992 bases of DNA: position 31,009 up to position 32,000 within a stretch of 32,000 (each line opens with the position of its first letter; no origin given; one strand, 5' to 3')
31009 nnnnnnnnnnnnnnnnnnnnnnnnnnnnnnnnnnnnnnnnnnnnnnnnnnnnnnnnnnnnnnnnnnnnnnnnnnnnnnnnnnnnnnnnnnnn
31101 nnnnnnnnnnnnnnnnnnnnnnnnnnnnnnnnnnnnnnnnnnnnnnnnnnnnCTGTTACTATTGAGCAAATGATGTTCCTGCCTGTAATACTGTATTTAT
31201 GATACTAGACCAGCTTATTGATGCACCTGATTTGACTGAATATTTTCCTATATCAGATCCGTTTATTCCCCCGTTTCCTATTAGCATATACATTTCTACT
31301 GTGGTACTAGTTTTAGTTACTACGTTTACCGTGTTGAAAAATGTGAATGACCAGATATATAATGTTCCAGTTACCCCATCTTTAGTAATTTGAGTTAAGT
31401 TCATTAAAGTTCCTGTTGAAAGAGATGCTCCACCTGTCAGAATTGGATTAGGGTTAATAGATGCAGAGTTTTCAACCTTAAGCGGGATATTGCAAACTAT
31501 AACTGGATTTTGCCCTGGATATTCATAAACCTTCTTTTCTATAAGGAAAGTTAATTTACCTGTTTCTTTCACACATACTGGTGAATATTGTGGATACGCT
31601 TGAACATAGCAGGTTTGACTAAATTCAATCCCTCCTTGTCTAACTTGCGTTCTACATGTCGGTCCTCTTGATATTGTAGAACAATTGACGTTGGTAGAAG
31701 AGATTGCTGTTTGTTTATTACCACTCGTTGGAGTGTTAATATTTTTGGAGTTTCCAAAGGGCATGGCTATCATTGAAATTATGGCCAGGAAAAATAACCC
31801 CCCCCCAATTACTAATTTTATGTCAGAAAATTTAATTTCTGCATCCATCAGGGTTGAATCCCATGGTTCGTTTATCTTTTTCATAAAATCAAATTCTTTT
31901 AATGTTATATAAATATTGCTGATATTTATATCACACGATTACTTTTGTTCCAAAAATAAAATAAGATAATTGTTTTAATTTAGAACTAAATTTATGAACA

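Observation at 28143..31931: Five-gene operon: a divergent ABC ATPase and permease wrapped in three unrecognisable surface proteins, in an AT-richer block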

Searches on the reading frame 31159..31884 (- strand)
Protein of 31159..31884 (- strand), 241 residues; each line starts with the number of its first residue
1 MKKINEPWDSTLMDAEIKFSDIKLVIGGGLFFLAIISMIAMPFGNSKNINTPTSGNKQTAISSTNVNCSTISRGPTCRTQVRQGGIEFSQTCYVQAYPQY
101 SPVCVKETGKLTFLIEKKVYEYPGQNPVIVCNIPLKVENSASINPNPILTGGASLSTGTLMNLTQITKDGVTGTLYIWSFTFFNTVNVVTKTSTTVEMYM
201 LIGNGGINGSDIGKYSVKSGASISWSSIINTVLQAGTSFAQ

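Call 3: search_protein_families(library=pfam, proteins=[window:31159-31884:-], max_evalue=1)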
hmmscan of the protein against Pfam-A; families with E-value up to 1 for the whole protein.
window:31159-31884:- (241 aa): 0 families

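Call 4: search_protein_families(library=ncbifam, proteins=[window:31159-31884:-], max_evalue=1)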
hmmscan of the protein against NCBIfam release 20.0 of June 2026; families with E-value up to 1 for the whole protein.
window:31159-31884:- (241 aa): 0 families

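Call 5: search_protein_families(library=padloc, proteins=[window:31159-31884:-], max_evalue=1)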
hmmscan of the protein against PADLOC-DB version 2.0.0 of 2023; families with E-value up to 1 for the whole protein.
window:31159-31884:- (241 aa): 0 families

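Call 37: search_solved_structures(query=A4, max_evalue=10)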
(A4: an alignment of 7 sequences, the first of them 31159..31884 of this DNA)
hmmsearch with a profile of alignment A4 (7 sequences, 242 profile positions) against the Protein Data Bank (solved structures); distinct sequences matched with E-value up to 10: 0.

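Call 59: find_encoding_contigs(protein=window:31159-31884:-, flank=1500, max_places=10)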
Protein window:31159-31884:- (241 aa): 21 contigs read that carry it; 10 places shown.
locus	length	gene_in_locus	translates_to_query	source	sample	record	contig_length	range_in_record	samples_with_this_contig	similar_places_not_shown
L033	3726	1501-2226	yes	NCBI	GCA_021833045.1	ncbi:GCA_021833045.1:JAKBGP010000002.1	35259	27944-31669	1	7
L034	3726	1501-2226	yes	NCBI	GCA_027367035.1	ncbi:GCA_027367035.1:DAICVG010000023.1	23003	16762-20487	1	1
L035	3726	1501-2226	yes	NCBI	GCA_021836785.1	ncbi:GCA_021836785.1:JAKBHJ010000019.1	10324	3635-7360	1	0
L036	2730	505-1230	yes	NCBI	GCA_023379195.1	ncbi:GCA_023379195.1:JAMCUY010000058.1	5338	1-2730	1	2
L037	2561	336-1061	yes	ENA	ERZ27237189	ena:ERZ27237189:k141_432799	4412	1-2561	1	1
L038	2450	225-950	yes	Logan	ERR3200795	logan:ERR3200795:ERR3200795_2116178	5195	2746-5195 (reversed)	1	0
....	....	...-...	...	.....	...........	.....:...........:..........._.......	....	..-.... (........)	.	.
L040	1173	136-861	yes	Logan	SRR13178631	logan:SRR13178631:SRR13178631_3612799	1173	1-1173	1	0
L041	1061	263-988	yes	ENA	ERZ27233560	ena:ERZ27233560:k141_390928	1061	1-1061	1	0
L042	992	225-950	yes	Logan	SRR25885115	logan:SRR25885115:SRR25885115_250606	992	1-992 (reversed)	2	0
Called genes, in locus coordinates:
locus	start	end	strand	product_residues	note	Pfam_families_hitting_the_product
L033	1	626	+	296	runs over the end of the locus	PF00696:AA_kinase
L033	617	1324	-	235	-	PF00156:Pribosyltran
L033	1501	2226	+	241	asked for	-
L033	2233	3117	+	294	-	-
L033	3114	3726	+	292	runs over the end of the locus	PF03193:RsgA_GTPase (weak), PF00005:ABC_tran, PF13304:AAA_21 (faint), PF02463:SMC_N (weak)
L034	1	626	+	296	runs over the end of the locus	PF00696:AA_kinase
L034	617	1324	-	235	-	PF00156:Pribosyltran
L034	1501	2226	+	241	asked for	-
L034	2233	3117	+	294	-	-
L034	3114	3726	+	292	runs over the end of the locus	PF03193:RsgA_GTPase (weak), PF00005:ABC_tran, PF13304:AAA_21 (faint), PF02463:SMC_N (weak)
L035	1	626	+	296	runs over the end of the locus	PF00696:AA_kinase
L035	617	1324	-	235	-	PF00156:Pribosyltran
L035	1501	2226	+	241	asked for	-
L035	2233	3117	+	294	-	-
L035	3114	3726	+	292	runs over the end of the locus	PF03193:RsgA_GTPase (weak), PF00005:ABC_tran, PF13304:AAA_21 (faint), PF02463:SMC_N (weak)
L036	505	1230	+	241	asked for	-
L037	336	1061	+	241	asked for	-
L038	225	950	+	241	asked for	-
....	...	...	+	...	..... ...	-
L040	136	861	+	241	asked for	-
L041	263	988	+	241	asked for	-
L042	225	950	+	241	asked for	-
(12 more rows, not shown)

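Call 60: find_encoding_contigs(protein=window:31159-31773:-, flank=1500, max_places=10)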
Protein window:31159-31773:- (204 aa): 8 contigs read that carry it; 7 places shown.
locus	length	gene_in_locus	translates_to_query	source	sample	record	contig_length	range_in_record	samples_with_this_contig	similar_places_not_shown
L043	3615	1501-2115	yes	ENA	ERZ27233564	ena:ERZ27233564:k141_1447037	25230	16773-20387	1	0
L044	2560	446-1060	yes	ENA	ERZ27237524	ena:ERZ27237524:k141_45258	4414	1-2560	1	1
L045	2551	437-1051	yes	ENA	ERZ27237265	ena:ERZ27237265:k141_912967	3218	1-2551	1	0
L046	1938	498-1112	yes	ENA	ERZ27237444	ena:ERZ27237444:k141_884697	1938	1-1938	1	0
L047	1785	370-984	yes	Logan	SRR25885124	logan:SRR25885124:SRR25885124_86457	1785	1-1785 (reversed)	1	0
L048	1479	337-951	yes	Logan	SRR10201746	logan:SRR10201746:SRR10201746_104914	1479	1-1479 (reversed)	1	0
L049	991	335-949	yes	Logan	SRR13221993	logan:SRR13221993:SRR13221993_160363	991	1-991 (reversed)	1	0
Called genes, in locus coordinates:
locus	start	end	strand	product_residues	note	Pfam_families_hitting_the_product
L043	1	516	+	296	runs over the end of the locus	PF00696:AA_kinase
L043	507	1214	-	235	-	PF00156:Pribosyltran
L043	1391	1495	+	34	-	-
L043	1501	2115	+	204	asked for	-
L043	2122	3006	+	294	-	-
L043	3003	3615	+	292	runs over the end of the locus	PF03193:RsgA_GTPase (weak), PF00005:ABC_tran, PF13304:AAA_21 (faint), PF02463:SMC_N (weak)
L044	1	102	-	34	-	?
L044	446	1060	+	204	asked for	-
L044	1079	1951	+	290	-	-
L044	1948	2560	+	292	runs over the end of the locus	PF03193:RsgA_GTPase (weak), PF00005:ABC_tran, PF13304:AAA_21 (faint), PF02463:SMC_N (weak)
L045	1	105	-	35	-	?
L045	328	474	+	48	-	-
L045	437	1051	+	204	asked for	-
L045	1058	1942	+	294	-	-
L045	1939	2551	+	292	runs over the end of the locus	PF03193:RsgA_GTPase (weak), PF00005:ABC_tran, PF13304:AAA_21 (faint), PF02463:SMC_N (weak)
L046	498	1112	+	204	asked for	-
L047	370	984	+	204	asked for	-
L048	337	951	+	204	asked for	-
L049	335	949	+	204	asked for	-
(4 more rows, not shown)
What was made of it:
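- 31798..31806 (-): G9 homopolymer (C9 on the + strand) encoding Gly-Gly-Gly at the start of the gene-1 TM anchor. It is a candidate slipped-strand phase-variation tract. There are 21 in-frame contigs and 8 out-of-frame contigs (calls 59, 60).
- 21 contigs against 8 by exact-protein look-up (calls 59, 60). 72% of contigs are in frame, against 33% expected for a neutral, free-running tract (calls 59, 60).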

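Call 85: search_protein_families(library=pfam, alignment_id=A8, max_evalue=1)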
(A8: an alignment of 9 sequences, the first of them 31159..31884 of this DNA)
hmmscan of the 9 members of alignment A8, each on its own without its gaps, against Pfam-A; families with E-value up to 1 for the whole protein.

A. member 1, window:31159-31884:- (241 aa): 0 families

B. families by the number of members that match (of 9 scanned): 3 families
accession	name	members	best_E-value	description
PF20752.3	SP2_C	1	0.072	Structural protein 2 C-terminal domain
PF13287.12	Fn3_assoc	1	0.073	Fn3 associated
PF19546.4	DUF6070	1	0.14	Family of unknown function (DUF6070)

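Call 93: find_related_loci(query=window:31159-31884:-, collection=viral_contigs, flank=6000)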
Query window:31159-31884:- (241 aa) in viral_contigs; peptide patterns used: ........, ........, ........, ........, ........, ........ (x = any residue, [..] = any of these).
11 stretches matched a pattern, but none encodes a relative of the query by tblastn (E <= 1e-3).
